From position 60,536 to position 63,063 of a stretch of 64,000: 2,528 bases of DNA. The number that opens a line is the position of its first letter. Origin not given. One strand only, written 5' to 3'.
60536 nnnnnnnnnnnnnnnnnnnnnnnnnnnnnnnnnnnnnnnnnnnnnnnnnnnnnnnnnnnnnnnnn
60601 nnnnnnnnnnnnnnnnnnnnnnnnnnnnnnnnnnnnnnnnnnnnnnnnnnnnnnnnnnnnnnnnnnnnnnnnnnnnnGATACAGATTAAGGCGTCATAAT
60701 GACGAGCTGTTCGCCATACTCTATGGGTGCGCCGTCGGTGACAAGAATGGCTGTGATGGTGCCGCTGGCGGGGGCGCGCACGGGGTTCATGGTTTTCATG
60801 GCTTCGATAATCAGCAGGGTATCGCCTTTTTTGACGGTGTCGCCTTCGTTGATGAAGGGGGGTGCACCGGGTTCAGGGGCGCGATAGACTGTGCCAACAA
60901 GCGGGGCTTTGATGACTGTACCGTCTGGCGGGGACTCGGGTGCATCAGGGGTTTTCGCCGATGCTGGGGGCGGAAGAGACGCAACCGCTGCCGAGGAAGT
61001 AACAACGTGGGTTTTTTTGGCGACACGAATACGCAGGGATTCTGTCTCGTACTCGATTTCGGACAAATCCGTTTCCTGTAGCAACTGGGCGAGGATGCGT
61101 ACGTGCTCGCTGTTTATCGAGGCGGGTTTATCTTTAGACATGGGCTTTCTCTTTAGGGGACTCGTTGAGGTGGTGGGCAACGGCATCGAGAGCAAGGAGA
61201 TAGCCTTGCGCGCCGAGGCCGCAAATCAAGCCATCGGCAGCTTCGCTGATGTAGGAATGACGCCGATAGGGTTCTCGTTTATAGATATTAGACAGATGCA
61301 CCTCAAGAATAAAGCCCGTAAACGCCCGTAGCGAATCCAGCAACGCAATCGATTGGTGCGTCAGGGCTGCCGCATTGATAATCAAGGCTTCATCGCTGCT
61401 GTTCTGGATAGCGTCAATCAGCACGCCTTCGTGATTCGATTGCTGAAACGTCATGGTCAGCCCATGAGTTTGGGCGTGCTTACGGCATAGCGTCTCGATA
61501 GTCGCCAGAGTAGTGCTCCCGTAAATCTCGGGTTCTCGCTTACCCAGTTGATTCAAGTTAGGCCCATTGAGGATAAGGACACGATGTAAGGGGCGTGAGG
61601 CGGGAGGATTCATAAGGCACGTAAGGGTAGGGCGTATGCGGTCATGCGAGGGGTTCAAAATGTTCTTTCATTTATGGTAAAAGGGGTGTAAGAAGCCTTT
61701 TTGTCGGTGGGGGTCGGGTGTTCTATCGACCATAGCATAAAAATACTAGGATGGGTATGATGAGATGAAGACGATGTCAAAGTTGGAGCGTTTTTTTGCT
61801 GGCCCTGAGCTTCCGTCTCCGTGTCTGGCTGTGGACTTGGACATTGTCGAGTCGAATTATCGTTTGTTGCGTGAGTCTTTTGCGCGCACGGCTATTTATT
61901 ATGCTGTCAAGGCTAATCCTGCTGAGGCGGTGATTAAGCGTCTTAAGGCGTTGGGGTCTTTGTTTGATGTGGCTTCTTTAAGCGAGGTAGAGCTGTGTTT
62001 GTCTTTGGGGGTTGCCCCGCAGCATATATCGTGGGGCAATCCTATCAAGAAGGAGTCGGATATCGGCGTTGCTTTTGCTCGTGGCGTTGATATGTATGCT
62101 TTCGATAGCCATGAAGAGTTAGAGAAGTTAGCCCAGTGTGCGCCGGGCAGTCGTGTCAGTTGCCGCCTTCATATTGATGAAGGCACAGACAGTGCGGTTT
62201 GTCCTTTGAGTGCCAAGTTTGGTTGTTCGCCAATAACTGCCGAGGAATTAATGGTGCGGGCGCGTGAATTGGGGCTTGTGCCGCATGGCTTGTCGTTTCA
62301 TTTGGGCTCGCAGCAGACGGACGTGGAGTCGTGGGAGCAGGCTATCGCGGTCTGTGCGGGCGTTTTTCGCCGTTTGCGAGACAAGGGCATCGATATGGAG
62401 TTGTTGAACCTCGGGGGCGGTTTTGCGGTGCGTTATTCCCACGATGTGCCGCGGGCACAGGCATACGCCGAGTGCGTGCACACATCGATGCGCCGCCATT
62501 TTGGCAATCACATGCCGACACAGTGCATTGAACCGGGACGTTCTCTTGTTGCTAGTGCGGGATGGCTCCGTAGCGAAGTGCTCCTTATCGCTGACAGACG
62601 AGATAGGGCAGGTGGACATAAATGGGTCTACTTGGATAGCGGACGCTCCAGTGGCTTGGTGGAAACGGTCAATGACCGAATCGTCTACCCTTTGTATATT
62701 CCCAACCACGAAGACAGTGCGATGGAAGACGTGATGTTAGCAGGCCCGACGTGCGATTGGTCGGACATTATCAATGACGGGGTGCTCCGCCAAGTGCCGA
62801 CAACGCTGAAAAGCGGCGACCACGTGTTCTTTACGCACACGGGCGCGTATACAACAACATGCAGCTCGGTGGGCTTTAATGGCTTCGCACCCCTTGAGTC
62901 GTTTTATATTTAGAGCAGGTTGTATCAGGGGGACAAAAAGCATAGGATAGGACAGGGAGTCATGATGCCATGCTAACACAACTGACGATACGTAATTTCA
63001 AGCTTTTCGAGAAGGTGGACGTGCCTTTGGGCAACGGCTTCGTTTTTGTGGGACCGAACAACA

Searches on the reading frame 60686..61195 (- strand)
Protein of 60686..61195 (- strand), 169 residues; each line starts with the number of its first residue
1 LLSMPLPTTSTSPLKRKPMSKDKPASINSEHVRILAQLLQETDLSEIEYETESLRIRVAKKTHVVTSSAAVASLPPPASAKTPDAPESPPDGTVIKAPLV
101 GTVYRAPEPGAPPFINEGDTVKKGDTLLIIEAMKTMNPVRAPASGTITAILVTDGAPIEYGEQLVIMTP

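Call 41: search_protein_families(library=pfam, max_evalue=0.00001, proteins=[window:60686-61195:-])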
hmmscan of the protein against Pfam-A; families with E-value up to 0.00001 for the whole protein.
window:60686-61195:- (169 aa): 2 families
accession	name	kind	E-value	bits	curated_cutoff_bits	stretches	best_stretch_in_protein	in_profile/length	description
PF00364.28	Biotin_lipoyl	-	2.5e-20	72.5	22.1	1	94-166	2-72/73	Biotin-requiring enzyme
PF13533.13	Biotin_lipoyl_2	-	4.7e-08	33.1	29.8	0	115-131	16-32/32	Biotin-lipoyl like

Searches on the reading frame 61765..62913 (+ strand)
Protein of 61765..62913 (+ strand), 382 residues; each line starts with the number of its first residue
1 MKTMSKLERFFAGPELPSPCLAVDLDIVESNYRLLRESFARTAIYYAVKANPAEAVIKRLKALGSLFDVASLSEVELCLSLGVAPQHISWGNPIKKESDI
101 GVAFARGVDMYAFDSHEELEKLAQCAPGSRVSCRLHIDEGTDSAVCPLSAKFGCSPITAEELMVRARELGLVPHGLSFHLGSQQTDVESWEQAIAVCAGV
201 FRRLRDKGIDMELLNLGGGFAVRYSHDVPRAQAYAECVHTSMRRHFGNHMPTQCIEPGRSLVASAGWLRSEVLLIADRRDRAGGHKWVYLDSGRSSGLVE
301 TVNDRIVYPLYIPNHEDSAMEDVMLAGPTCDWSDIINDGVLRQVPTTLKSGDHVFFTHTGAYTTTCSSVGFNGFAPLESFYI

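Call 41: search_protein_families(library=pfam, max_evalue=0.00001, proteins=[window:61765-62913:+])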
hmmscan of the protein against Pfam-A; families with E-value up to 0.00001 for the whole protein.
window:61765-62913:+ (382 aa): 3 families
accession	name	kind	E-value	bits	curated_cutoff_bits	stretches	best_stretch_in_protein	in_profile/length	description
PF02784.22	Orn_Arg_deC_N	-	1e-53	182.7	23.4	1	28-263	4-247/247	Pyridoxal-dependent decarboxylase, pyridoxal binding domain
PF00278.28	Orn_DAP_Arg_deC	-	9.7e-11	42.2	23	1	193-360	5-95/95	Pyridoxal-dependent decarboxylase, C-terminal sheet domain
PF01168.26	Ala_racemase_N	-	1.7e-10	41.4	24.1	1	23-217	1-194/220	Alanine racemase, N-terminal domain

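Call 42: find_encoding_contigs(protein=window:61765-62913:+, flank=10000, max_places=4)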
Protein window:61765-62913:+ (382 aa): no gene with exactly this product is on record in the collection.
